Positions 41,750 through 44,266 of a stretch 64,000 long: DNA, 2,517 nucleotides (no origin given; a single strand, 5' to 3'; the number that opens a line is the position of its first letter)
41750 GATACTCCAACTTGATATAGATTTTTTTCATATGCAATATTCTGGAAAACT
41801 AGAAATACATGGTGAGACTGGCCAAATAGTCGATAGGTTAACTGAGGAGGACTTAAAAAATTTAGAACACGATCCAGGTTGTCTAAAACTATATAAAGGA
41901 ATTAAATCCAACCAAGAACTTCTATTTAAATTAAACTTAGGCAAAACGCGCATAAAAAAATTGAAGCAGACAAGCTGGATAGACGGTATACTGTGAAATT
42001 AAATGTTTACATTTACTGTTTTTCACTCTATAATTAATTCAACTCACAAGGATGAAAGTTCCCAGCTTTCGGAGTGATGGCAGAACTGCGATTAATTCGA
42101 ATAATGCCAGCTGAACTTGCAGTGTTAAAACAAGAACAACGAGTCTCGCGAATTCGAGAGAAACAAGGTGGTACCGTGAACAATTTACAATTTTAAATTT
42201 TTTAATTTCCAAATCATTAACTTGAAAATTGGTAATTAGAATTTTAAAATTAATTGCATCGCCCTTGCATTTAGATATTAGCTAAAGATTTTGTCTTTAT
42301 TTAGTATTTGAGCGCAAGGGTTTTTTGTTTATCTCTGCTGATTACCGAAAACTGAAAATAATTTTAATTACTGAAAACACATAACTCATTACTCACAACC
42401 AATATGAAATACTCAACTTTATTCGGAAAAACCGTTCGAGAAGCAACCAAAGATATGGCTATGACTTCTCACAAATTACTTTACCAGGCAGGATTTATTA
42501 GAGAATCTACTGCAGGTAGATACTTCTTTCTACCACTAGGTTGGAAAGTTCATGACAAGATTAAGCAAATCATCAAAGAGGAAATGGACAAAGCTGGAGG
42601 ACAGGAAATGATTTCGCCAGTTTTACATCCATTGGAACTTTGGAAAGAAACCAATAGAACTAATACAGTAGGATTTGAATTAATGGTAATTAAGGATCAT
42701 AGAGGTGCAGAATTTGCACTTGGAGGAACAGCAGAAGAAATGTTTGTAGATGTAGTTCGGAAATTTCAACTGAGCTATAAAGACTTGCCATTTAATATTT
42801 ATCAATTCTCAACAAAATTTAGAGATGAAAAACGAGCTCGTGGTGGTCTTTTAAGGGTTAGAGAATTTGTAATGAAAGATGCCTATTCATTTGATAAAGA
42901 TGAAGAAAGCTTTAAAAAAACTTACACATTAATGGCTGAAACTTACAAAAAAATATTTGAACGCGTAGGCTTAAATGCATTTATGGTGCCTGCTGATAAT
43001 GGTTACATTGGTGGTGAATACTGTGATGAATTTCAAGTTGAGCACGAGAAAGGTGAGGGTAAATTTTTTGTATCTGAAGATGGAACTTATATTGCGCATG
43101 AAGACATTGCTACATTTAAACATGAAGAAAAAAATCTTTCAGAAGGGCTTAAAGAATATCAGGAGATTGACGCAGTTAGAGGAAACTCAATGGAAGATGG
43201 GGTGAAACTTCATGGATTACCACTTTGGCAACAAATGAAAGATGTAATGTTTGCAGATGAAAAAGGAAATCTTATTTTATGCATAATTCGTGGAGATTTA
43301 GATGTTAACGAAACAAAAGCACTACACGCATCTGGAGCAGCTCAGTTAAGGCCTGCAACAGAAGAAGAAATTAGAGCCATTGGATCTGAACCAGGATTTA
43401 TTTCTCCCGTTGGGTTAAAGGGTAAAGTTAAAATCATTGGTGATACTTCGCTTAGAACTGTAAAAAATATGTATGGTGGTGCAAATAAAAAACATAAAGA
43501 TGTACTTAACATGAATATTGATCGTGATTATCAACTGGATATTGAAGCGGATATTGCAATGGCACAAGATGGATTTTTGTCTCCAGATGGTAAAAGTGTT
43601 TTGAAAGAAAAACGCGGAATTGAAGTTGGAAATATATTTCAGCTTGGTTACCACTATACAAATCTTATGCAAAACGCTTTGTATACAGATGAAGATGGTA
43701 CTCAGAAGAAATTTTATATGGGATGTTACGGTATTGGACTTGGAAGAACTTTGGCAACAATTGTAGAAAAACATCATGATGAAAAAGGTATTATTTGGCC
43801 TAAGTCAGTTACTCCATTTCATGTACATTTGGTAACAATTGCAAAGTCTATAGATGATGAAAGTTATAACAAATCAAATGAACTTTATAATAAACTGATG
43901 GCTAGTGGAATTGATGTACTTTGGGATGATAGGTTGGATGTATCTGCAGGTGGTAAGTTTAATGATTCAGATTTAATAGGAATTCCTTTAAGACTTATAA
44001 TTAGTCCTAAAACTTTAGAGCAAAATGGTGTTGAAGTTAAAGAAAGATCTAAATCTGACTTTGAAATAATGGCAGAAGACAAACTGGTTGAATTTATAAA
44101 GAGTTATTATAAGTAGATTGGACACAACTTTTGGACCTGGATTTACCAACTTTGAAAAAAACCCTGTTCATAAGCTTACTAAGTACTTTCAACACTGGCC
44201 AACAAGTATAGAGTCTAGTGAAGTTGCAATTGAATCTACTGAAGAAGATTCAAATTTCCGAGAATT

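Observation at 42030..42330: T-box riboswitch-like leader upstream of proS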

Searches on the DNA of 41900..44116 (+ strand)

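Call 4: search_rna_families(source=window, start=41900, end=42500, threshold=evalue, max_evalue=10, show_alignments=5)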
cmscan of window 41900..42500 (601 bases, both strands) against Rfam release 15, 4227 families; matches with E-value up to 10: 7.
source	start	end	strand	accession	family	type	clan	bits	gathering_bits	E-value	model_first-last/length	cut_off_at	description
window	42262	42320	+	RF03284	mir-4637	Gene; miRNA;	-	20.9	89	0.22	1-84/84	no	mir-4637 microRNA precursor family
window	42113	42240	-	RF01441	S_pombe_snR46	Gene; snRNA; snoRNA; HACA-box;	CL00021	20.8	60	0.48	1-168/168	no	small nulceolar RNA snR46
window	42040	42197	+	RF00230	T-box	Cis-reg; leader;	-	18.6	93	0.066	1-219/219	no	T-box leader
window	42321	42379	+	RF00212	SNORD38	Gene; snRNA; snoRNA; CD-box;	CL00051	18.6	44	0.76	1-70/70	no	Small nucleolar RNA SNORD38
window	42229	42321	-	RF02330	TtnuHACA23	Gene; snRNA; snoRNA; HACA-box;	-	17.9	100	7.8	1-135/135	no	Tetrahymena snoRNA TtnuHACA23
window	42348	42444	-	RF04177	BTnc201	Gene; sRNA;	-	14.7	105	9.8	1-99/99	no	Bacteroides sRNA BTnc201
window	42380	42417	-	RF01886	HSR-omega_2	Gene; lncRNA;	-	12.2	55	8.4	1-87/87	no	Heat shock gene hsromega conserved region 2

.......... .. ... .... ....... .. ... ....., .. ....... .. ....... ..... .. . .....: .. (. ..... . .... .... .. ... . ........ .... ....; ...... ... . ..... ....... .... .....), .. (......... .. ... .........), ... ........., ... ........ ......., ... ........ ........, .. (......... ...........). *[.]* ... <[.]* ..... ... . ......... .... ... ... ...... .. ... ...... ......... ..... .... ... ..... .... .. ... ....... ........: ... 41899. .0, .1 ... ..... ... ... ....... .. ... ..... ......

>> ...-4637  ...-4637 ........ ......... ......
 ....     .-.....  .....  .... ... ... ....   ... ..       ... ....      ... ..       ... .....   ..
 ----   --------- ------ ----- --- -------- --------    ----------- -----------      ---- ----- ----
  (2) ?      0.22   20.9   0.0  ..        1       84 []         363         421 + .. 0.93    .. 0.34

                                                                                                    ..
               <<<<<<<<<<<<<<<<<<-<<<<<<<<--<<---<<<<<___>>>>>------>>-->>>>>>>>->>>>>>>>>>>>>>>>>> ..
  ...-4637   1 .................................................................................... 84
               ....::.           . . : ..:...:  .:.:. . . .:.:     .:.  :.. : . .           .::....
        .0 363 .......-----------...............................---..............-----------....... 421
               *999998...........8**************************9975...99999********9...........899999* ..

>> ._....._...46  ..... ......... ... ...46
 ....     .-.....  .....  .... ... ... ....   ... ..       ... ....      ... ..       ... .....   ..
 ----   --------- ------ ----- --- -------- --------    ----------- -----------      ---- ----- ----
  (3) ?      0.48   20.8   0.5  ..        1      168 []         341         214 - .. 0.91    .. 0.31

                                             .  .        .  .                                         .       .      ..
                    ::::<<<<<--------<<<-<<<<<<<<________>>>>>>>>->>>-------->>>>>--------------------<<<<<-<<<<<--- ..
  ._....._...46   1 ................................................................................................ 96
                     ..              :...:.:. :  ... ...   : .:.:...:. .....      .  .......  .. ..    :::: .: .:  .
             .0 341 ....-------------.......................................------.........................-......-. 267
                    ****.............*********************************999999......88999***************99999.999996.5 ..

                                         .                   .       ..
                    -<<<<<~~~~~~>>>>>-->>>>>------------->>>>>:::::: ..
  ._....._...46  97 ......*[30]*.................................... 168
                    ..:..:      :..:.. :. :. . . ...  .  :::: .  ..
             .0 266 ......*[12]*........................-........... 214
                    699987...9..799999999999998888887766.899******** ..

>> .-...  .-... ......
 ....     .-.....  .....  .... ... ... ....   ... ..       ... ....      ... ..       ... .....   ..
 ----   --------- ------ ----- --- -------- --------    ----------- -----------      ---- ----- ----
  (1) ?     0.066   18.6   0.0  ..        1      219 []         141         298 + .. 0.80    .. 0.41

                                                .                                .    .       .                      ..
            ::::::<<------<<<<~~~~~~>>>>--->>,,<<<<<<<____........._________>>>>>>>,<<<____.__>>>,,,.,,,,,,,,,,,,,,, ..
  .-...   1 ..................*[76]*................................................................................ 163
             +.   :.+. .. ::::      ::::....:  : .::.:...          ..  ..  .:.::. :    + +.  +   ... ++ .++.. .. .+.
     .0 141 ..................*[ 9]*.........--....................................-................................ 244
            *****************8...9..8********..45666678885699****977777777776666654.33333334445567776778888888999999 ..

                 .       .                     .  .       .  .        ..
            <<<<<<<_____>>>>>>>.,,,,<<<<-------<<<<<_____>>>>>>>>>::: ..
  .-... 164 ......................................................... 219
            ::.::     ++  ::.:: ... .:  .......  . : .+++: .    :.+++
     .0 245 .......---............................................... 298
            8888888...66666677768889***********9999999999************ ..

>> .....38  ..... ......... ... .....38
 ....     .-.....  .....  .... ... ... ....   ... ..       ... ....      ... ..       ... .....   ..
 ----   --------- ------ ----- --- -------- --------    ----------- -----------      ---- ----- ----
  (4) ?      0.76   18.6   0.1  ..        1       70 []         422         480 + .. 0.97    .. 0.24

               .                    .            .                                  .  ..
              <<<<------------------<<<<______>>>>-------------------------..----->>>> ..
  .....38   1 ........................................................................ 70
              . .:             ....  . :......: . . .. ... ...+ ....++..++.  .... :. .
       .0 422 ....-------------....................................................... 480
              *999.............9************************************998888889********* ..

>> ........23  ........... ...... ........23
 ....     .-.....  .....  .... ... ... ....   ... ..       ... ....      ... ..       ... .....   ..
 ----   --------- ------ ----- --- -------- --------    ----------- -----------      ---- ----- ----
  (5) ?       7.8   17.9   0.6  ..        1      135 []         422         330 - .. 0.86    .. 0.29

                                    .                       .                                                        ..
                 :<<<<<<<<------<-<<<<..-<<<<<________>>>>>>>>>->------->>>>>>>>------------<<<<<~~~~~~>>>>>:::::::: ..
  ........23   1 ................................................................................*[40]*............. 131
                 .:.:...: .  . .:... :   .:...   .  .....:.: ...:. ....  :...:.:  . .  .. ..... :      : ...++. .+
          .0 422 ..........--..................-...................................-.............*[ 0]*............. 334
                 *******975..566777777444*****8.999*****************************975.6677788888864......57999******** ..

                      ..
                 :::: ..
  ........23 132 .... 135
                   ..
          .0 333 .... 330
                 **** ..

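Call 11: search_rna_families(sources=[L001, L002, L003, L004, L005, L006, L007, L008, L009, L010, L011, L012, L013, L014, L015, L016, L017, L018], threshold=gathering, show_alignments=3)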
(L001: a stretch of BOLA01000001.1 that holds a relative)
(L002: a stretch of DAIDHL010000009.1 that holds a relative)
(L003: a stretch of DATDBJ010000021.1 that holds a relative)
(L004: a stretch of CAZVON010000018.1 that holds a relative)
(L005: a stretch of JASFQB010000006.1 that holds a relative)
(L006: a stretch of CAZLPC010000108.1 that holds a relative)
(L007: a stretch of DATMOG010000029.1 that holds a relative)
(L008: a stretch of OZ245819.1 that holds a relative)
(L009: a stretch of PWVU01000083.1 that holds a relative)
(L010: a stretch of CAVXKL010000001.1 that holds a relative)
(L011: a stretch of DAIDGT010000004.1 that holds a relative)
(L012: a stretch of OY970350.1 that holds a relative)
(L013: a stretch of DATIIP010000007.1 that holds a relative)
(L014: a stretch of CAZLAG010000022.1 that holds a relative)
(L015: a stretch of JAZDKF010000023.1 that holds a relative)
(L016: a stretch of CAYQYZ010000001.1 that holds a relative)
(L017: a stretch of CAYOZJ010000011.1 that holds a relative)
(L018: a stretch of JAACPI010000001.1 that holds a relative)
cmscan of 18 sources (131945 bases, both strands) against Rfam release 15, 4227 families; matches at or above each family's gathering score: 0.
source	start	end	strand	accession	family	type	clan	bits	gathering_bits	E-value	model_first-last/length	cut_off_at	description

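Call 35: search_rna_families(sources=[L161, L097], threshold=evalue, max_evalue=1, show_alignments=2)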
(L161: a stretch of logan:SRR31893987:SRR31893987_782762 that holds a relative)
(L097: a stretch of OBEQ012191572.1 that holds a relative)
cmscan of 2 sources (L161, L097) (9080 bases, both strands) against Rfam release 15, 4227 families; matches with E-value up to 1: 3.
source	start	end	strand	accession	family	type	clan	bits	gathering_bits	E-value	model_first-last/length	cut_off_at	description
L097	926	1134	+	RF00230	T-box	Cis-reg; leader;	-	31.3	93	0.00052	1-219/219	no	T-box leader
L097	1885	1962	+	RF02977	THF-II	Cis-reg;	-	24.7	41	0.2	1-39/39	no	THF-II riboswitch (folE RNA)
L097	1015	1076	+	RF00372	sroH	Gene; sRNA;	-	18.1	80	0.65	99-161/161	no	sroH RNA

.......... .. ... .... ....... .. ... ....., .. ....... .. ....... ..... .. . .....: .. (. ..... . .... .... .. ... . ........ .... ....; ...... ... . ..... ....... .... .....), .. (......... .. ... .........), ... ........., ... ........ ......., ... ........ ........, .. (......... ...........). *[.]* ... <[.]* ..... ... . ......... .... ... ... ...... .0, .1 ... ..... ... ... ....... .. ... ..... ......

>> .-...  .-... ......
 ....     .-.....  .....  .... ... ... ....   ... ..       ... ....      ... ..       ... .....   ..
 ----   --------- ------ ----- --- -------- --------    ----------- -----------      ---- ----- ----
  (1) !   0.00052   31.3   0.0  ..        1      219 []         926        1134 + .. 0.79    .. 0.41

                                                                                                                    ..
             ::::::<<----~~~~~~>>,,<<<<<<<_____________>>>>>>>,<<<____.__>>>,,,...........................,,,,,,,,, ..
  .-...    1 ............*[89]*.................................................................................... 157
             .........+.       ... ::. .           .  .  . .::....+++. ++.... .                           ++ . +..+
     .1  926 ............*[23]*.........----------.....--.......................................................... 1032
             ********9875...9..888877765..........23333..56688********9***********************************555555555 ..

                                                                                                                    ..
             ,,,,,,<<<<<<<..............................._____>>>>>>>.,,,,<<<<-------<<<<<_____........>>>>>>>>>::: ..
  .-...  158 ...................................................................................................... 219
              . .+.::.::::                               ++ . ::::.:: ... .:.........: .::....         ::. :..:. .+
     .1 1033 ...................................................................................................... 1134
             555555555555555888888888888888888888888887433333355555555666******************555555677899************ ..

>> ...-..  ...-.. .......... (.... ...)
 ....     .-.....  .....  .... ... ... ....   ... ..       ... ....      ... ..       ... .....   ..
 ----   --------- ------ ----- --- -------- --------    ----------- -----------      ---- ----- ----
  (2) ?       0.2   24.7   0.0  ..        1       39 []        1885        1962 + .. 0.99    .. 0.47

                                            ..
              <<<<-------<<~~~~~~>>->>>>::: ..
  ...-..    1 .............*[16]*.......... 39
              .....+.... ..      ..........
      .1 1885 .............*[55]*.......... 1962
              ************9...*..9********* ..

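Call 43: search_rna_families(sources=[L166, L170, L017, L010, L012, L161], threshold=evalue, max_evalue=5, show_alignments=6)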
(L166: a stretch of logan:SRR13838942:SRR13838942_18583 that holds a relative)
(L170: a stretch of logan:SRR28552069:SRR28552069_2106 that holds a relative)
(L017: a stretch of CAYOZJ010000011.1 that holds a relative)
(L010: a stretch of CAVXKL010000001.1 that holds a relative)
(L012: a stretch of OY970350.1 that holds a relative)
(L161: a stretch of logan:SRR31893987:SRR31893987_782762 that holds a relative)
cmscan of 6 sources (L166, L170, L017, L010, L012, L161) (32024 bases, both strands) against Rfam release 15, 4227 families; matches with E-value up to 5: 4.
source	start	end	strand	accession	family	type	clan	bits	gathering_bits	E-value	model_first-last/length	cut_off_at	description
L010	2791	2950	+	RF00230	T-box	Cis-reg; leader;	-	49.4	93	4.1e-08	1-219/219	no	T-box leader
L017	2745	2939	+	RF00230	T-box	Cis-reg; leader;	-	42.3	93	2.8e-06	1-219/219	no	T-box leader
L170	1187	1357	+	RF00230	T-box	Cis-reg; leader;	-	25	93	0.081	1-219/219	no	T-box leader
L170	684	720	+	RF01080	UPD-PKib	Cis-reg;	-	24.2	39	2.8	1-32/32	no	Pseudoknot of upstream pseudoknot domain (UPD) of the 3'UTR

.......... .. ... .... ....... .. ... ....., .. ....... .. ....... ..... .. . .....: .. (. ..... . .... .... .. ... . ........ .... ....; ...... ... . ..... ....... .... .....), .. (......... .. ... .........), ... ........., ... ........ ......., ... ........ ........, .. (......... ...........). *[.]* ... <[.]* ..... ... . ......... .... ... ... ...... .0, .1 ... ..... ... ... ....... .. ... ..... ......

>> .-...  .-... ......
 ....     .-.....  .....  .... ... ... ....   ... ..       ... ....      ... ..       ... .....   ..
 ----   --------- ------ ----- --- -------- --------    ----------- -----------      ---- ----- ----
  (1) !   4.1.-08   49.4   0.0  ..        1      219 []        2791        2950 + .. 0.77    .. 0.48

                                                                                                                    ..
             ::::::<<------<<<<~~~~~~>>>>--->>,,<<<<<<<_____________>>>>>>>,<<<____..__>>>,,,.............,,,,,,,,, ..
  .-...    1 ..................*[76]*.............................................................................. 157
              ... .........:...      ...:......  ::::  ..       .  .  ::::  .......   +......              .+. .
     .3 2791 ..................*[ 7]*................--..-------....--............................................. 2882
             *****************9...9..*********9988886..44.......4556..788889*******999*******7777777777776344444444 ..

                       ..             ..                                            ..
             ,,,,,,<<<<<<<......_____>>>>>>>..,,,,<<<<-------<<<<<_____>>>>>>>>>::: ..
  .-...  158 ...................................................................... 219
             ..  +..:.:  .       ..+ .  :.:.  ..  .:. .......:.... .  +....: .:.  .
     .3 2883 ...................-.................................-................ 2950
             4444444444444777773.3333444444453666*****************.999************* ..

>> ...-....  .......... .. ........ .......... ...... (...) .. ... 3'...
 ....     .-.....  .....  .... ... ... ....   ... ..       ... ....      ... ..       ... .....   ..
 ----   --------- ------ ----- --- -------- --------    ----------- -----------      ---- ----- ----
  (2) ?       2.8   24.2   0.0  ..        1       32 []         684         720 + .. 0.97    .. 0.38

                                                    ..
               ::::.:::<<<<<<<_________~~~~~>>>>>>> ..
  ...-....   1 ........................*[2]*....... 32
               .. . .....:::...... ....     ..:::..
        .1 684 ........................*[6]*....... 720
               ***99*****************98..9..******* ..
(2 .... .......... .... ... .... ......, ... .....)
